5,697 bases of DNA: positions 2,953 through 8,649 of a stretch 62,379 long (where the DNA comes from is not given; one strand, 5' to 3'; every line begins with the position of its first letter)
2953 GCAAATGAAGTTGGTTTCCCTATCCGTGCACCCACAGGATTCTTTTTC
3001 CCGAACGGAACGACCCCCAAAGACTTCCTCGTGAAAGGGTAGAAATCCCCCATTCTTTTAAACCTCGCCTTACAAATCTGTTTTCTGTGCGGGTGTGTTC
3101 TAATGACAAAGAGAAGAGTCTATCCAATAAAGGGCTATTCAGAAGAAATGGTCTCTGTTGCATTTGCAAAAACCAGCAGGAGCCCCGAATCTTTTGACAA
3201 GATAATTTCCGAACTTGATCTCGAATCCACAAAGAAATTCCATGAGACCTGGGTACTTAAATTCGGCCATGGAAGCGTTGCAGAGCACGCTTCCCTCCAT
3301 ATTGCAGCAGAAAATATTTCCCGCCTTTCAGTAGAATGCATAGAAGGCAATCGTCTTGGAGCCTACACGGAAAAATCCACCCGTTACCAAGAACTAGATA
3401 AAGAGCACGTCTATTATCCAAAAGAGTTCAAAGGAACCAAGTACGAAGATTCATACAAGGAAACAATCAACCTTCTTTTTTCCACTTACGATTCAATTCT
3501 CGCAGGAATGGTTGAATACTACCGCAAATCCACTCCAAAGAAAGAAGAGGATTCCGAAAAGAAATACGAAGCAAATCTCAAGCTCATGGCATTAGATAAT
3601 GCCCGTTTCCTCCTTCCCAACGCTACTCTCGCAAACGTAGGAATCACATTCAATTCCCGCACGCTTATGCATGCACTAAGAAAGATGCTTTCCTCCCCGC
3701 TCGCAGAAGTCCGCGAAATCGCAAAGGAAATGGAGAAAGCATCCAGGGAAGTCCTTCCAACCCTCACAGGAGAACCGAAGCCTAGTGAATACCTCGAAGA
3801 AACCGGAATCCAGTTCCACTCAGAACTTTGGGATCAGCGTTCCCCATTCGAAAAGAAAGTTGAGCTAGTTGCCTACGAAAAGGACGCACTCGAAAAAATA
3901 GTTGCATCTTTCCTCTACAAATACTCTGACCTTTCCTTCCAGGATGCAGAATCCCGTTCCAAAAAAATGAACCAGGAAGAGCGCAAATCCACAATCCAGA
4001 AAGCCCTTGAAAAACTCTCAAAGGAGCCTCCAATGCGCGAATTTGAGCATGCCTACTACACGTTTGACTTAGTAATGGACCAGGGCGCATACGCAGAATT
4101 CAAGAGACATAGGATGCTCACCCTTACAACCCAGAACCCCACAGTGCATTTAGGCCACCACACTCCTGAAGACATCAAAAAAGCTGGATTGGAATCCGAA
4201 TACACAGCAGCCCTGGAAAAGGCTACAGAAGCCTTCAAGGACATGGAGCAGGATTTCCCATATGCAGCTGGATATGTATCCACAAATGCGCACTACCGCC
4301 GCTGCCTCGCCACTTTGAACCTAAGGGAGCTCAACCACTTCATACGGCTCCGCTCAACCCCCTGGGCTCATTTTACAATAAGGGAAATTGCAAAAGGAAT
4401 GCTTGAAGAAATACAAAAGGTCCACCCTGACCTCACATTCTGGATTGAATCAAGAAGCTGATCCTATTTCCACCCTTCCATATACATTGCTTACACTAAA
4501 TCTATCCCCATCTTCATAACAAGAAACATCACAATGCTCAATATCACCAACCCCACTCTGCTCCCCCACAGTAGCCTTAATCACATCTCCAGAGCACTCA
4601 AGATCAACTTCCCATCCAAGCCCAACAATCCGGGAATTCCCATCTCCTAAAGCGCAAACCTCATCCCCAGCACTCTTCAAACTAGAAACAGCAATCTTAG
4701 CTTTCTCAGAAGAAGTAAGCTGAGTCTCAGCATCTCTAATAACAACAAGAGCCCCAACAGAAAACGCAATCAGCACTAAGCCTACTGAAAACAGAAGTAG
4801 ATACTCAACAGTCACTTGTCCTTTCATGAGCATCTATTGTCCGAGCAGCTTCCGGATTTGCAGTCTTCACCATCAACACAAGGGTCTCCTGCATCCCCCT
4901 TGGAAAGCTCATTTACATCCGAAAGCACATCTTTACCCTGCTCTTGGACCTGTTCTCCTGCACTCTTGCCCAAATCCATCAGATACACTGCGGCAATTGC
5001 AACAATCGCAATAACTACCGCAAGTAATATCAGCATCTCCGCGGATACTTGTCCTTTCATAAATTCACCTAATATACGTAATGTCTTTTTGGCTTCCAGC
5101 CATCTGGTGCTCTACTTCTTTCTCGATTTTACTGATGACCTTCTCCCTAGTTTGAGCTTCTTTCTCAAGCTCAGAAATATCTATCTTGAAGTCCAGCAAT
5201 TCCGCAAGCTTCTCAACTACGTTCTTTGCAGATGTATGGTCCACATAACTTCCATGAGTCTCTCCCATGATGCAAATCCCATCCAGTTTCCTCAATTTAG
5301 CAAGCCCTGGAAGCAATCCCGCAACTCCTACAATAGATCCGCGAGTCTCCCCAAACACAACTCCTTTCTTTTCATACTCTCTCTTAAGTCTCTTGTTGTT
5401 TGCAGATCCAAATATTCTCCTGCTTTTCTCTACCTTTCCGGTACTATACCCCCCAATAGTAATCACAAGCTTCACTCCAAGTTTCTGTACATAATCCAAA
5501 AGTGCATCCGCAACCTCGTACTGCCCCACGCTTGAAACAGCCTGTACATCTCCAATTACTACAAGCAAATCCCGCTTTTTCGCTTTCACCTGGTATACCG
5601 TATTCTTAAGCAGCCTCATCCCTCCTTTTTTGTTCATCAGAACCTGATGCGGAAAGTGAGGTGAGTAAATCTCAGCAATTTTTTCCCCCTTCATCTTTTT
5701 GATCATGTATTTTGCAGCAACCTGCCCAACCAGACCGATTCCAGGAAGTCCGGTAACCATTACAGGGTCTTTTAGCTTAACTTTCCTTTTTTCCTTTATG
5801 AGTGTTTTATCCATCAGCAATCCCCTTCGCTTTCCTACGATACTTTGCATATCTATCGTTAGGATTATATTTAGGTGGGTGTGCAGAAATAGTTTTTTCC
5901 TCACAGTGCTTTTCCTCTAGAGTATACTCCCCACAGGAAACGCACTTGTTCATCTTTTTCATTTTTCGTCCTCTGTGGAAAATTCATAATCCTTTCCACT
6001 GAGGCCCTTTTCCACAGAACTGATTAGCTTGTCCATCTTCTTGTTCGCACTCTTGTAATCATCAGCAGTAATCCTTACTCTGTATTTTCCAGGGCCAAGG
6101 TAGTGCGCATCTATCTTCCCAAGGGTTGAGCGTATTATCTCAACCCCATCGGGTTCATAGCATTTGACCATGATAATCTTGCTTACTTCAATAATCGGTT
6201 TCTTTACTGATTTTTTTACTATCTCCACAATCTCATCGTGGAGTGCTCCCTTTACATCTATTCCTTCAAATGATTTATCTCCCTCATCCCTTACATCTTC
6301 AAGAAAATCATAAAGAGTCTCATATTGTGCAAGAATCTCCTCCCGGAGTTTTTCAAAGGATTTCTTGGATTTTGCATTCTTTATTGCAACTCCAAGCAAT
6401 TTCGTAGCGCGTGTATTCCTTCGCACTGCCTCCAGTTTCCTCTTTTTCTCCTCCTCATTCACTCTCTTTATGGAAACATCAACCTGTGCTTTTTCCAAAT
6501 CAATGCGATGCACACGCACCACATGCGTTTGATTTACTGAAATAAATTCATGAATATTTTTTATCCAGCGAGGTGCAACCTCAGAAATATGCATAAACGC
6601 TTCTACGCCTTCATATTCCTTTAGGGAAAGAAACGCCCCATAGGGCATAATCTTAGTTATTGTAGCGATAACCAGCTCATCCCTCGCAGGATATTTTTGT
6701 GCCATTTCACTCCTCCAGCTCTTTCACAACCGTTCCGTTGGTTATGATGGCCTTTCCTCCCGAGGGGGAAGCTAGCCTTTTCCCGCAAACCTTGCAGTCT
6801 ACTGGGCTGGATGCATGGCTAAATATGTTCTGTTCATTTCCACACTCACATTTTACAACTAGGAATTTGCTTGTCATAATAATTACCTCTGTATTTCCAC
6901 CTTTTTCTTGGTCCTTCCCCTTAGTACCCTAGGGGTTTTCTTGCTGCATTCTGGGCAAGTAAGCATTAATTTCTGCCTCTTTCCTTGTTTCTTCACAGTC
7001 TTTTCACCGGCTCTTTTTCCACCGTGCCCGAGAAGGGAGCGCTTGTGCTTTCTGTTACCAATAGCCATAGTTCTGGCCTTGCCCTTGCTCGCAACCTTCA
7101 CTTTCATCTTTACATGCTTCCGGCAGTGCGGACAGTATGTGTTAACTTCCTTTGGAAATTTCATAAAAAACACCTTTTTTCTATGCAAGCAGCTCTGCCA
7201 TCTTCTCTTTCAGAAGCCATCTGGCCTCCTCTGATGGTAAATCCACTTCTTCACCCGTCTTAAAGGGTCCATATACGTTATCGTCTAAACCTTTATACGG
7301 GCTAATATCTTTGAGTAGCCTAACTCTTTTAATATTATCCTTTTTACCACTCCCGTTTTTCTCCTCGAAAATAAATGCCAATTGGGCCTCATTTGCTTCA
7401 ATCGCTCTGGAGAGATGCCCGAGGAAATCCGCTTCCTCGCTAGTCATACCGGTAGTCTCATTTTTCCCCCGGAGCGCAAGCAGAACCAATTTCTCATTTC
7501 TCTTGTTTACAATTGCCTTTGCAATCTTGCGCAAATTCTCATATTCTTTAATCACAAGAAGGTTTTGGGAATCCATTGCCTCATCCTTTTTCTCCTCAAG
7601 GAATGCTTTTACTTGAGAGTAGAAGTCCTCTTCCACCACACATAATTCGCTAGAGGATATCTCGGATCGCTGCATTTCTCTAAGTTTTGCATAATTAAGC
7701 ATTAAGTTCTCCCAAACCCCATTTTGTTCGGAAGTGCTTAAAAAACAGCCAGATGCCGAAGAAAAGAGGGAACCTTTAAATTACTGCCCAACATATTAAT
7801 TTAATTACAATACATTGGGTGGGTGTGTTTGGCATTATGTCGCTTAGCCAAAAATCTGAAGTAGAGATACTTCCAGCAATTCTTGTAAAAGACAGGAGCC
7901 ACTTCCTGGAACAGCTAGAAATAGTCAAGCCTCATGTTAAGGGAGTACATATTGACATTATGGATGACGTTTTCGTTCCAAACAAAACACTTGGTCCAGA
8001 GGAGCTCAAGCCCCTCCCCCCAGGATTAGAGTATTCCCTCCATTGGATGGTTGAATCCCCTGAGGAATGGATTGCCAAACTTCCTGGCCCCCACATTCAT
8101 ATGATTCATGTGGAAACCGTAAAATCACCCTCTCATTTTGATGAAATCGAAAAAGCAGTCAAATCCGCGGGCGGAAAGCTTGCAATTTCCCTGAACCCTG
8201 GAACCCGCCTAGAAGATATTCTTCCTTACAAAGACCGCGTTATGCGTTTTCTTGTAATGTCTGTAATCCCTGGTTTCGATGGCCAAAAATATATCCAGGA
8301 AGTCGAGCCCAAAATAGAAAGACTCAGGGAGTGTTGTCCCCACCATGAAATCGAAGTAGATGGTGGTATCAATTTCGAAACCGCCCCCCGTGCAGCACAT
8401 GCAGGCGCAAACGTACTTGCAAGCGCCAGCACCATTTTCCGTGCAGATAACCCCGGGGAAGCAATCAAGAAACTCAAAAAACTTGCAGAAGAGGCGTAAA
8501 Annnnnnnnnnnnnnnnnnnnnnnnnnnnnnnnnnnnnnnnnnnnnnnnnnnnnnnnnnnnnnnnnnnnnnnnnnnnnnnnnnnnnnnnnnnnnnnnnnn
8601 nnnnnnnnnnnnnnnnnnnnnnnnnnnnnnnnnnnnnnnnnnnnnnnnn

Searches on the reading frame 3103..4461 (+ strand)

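Call 103: search_protein_families(library=pfam, proteins=[window:3103-4461:+], max_evalue=0.0001)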
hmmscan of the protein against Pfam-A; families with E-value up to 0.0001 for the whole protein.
window:3103-4461:+ (452 aa): 1 family
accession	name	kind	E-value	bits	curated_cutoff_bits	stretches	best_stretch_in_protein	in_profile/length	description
PF02511.20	Thy1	-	1.1e-54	185.6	24.8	2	15-220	10-191/191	Thymidylate synthase complementing protein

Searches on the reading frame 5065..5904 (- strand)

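Call 103: search_protein_families(library=pfam, proteins=[window:5065-5904:-], max_evalue=0.0001)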
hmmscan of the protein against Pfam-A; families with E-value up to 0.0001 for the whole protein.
window:5065-5904:- (279 aa): 1 family
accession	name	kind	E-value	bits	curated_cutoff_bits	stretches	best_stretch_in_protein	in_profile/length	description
PF09754.15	PAC2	-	1.7e-47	162.5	25.8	1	49-260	1-214/215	PAC2 family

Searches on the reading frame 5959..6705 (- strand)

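Call 103: search_protein_families(library=pfam, proteins=[window:5959-6705:-], max_evalue=0.0001)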
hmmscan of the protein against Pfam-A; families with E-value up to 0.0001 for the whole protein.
window:5959-6705:- (248 aa): 2 families
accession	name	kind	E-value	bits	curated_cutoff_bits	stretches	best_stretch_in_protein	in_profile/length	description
PF07541.17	EIF_2_alpha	-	1.8e-18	67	22.8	1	118-217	3-114/114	Eukaryotic translation initiation factor 2 alpha subunit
PF00575.29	S1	-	1.7e-09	38.3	22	1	6-80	2-74/74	S1 RNA binding domain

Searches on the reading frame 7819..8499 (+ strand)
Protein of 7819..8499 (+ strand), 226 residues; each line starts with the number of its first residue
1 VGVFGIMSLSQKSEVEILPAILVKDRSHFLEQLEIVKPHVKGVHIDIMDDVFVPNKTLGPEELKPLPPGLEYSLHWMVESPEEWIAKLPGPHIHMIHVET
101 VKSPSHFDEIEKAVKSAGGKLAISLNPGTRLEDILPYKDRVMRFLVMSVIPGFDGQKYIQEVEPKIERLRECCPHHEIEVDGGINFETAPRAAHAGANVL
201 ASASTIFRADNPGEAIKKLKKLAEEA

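Call 103: search_protein_families(library=pfam, proteins=[window:7819-8499:+], max_evalue=0.0001)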
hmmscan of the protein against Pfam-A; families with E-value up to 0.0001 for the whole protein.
window:7819-8499:+ (226 aa): 1 family
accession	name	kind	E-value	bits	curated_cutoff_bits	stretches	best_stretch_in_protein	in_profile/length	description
PF00834.25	Ribul_P_3_epim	-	1.2e-39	136.2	21.1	1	17-207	2-198/198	Ribulose-phosphate 3 epimerase family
